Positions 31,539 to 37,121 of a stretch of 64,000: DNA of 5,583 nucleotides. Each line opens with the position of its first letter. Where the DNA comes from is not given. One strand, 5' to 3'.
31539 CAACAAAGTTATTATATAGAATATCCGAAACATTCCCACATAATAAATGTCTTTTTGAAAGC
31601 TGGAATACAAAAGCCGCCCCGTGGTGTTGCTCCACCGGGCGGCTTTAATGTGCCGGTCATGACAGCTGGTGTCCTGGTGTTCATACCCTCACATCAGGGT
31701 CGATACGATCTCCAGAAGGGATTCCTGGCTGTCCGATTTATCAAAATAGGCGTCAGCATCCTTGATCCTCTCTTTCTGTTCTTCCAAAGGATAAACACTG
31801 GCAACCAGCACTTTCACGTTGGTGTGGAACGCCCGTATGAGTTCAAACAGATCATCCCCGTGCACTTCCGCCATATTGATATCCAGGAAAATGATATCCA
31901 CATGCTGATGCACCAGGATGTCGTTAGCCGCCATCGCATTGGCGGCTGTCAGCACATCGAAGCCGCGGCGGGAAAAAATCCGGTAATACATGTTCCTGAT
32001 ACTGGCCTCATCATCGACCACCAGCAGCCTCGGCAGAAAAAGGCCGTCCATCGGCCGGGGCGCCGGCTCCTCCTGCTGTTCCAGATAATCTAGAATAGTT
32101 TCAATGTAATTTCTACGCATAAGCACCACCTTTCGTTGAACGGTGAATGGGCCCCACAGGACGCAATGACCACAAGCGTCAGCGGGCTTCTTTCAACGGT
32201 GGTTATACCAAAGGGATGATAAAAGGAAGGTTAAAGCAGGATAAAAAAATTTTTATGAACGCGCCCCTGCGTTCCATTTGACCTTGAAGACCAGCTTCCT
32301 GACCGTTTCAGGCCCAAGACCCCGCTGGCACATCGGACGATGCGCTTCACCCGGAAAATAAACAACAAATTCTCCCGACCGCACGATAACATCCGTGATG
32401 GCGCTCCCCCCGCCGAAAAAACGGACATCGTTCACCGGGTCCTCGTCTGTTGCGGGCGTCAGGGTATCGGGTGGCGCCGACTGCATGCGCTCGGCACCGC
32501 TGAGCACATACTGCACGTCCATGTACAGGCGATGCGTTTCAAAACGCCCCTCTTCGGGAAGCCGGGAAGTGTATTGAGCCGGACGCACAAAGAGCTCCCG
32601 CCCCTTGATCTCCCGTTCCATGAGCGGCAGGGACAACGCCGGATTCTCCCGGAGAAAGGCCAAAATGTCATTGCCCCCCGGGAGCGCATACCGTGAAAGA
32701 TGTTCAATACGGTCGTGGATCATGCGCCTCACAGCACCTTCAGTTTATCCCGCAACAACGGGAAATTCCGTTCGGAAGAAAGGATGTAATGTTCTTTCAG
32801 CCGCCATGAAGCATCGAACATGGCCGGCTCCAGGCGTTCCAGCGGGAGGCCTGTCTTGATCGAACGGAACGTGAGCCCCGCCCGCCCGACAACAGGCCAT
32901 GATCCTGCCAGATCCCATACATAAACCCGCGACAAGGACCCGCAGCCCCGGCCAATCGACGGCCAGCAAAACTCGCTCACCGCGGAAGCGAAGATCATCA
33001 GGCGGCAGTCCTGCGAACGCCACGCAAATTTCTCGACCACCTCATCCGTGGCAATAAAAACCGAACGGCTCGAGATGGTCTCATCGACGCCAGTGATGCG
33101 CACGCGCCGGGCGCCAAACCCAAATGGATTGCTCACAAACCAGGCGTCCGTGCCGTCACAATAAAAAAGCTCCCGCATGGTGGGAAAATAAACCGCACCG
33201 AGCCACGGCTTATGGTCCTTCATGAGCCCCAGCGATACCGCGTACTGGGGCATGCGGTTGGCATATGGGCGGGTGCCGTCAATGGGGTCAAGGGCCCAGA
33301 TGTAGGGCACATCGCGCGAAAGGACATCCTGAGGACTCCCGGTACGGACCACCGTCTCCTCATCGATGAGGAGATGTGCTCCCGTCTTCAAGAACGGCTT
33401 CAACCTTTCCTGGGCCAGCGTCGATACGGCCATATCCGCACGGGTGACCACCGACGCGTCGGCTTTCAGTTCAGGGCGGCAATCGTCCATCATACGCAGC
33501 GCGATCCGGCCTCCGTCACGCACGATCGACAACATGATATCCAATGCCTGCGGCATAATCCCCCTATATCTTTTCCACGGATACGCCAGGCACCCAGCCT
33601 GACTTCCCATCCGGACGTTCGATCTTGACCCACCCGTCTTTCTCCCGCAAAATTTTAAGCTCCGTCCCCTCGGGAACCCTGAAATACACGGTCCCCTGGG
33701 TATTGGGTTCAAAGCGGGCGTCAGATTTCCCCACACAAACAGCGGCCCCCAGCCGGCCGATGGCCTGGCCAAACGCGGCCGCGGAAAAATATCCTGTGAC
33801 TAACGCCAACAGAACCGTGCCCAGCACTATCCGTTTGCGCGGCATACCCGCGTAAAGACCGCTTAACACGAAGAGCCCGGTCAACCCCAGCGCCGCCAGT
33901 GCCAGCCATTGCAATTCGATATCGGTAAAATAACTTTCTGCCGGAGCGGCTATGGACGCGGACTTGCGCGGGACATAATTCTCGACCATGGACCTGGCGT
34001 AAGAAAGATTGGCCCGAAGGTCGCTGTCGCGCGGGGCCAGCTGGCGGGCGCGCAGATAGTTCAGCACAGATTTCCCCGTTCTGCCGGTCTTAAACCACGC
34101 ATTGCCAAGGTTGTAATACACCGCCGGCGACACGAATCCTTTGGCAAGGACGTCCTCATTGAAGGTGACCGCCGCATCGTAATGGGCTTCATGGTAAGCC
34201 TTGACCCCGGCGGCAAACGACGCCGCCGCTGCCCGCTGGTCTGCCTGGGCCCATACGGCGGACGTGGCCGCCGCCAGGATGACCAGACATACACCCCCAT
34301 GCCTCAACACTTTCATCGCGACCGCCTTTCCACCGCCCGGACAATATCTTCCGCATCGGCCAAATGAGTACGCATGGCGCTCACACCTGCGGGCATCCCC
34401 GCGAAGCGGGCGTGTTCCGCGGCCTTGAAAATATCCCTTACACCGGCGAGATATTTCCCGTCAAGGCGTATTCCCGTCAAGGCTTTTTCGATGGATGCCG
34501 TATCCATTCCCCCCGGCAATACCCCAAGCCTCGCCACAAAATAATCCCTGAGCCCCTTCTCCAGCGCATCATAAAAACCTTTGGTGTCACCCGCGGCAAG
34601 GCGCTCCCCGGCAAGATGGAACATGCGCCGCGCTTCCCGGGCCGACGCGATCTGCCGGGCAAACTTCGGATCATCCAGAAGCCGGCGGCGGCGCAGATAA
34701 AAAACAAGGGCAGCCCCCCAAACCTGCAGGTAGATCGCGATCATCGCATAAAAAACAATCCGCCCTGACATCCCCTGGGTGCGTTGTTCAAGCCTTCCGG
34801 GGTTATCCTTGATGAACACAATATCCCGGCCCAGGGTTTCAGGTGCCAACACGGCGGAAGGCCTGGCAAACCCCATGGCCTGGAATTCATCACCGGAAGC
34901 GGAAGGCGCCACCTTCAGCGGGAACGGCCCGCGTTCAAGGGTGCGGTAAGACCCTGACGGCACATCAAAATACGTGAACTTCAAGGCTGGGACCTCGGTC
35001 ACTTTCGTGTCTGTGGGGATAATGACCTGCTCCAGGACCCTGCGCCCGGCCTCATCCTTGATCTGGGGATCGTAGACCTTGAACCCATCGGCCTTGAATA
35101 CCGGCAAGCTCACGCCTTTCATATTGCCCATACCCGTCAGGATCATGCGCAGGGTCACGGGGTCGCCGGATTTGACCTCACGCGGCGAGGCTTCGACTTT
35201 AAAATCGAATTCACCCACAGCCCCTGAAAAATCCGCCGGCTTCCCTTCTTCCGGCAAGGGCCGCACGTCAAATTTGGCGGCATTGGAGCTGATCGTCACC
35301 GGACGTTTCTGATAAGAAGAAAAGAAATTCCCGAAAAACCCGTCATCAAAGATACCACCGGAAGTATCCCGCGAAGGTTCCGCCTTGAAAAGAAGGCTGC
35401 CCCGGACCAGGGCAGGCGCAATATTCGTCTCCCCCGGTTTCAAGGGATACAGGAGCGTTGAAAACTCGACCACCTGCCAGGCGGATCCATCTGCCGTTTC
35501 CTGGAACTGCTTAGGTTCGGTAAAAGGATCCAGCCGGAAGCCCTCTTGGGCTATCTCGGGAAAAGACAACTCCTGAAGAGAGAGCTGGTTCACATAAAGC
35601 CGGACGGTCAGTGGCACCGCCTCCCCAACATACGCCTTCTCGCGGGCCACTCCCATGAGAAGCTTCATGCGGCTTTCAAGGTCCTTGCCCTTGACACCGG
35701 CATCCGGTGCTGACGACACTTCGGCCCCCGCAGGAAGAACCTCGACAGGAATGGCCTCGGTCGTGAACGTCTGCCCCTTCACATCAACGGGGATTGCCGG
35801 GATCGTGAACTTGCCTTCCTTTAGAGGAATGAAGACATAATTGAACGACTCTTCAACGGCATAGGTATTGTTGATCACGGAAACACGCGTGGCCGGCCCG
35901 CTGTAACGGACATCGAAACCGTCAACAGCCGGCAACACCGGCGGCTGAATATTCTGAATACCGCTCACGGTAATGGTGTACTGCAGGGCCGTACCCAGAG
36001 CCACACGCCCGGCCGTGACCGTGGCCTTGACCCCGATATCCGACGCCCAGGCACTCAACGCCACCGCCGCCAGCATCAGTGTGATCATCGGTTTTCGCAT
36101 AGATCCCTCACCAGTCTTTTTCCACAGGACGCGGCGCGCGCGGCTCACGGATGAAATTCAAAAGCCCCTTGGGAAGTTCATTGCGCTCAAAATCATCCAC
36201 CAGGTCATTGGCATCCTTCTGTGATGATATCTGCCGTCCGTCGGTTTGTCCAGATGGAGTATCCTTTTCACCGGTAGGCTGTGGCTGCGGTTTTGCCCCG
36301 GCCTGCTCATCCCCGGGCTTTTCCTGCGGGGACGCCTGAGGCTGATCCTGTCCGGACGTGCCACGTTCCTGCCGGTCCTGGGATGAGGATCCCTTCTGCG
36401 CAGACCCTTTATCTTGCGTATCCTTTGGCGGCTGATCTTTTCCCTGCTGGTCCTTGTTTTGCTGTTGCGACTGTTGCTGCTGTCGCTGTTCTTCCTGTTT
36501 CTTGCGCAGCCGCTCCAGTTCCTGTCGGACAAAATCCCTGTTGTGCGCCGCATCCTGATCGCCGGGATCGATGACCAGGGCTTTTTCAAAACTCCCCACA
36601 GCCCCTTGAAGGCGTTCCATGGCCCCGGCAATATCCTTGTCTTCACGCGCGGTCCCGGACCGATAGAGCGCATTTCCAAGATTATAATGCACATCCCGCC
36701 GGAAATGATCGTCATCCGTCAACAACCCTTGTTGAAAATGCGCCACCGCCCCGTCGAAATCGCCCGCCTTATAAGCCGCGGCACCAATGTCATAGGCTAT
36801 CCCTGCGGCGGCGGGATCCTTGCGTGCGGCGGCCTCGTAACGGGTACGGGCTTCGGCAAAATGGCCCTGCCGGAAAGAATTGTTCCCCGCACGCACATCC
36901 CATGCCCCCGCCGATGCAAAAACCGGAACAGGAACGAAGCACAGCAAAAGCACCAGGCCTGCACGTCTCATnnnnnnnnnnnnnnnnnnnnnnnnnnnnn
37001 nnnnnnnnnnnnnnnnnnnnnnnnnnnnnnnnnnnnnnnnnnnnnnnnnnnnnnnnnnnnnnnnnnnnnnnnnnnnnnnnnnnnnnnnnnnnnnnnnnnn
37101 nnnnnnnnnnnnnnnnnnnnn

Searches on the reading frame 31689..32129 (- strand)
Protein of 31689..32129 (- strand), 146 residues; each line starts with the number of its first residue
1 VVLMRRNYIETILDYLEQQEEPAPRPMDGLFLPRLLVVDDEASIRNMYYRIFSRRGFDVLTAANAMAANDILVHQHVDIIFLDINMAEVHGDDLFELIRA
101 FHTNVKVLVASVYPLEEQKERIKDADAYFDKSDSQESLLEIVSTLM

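Call 61: search_protein_families(library=pfam, proteins=[window:31689-32129:-], max_evalue=0.001)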
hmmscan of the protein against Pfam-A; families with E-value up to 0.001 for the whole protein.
window:31689-32129:- (146 aa): 1 family
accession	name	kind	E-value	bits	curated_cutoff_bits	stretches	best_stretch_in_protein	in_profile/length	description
PF00072.30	Response_reg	-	9.3e-17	61.6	30.2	1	36-141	2-109/111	Response regulator receiver domain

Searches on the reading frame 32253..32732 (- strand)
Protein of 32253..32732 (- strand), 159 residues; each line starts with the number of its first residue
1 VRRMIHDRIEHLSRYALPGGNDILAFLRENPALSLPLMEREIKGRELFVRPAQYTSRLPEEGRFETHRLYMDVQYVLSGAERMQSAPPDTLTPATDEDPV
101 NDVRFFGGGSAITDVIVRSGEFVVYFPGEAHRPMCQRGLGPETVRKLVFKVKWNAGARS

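Call 7: search_protein_families(library=pfam, proteins=[window:32253-32732:-], max_evalue=0.001)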
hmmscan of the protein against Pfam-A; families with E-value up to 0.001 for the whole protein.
window:32253-32732:- (159 aa): 1 family
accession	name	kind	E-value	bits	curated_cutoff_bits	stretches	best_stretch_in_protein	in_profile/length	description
PF04074.18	DUF386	-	3.1e-33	115.3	26.5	1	4-152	1-145/145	YhcH/YjgK/YiaL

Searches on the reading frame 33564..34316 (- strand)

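Call 7: search_protein_families(library=pfam, proteins=[window:33564-34316:-], max_evalue=0.001)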
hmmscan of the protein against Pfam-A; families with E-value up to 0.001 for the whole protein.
window:33564-34316:- (250 aa): 4 families
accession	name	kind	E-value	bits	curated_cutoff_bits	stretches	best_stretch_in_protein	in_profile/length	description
PF08239.17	SH3_3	-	1.3e-10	41.7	27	1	201-245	6-51/54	Bacterial SH3 domain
PF06347.19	SH3_4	-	9e-06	25.8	24.1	1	201-243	8-50/56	Bacterial SH3 domain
PF07719.23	TPR_2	-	0.00013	22.3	27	1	65-97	2-34/34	Tetratricopeptide repeat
PF00515.34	TPR_1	-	0.00047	20.3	27.8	0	65-97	2-34/34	Tetratricopeptide repeat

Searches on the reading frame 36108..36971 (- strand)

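Call 24: search_protein_families(library=pfam, proteins=[window:36108-36971:-], max_evalue=0.001)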
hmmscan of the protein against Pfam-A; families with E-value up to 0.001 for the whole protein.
window:36108-36971:- (287 aa): 8 families
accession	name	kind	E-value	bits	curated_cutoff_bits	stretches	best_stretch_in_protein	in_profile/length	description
PF07719.23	TPR_2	-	1.7e-14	53.1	27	0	59-87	4-32/34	Tetratricopeptide repeat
PF13414.12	TPR_11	-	5.1e-11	42.5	26.8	1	29-70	1-42/42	TPR repeat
PF13432.12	TPR_16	-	7.6e-10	39.5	32.7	1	28-81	3-56/65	Tetratricopeptide repeat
PF00515.34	TPR_1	-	9.3e-09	35.2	27.8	0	60-85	5-30/34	Tetratricopeptide repeat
PF14559.12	TPR_19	-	2.5e-08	34.6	25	1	33-89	2-58/68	Tetratricopeptide repeat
PF13428.12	TPR_14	-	2.5e-05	25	23.5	0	33-58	12-37/44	Tetratricopeptide repeat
PF13174.12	TPR_6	-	0.00016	22.6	26.3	0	60-81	4-25/33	Tetratricopeptide repeat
PF07721.20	TPR_4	-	0.00088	20.1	27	0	63-81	8-26/26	Tetratricopeptide repeat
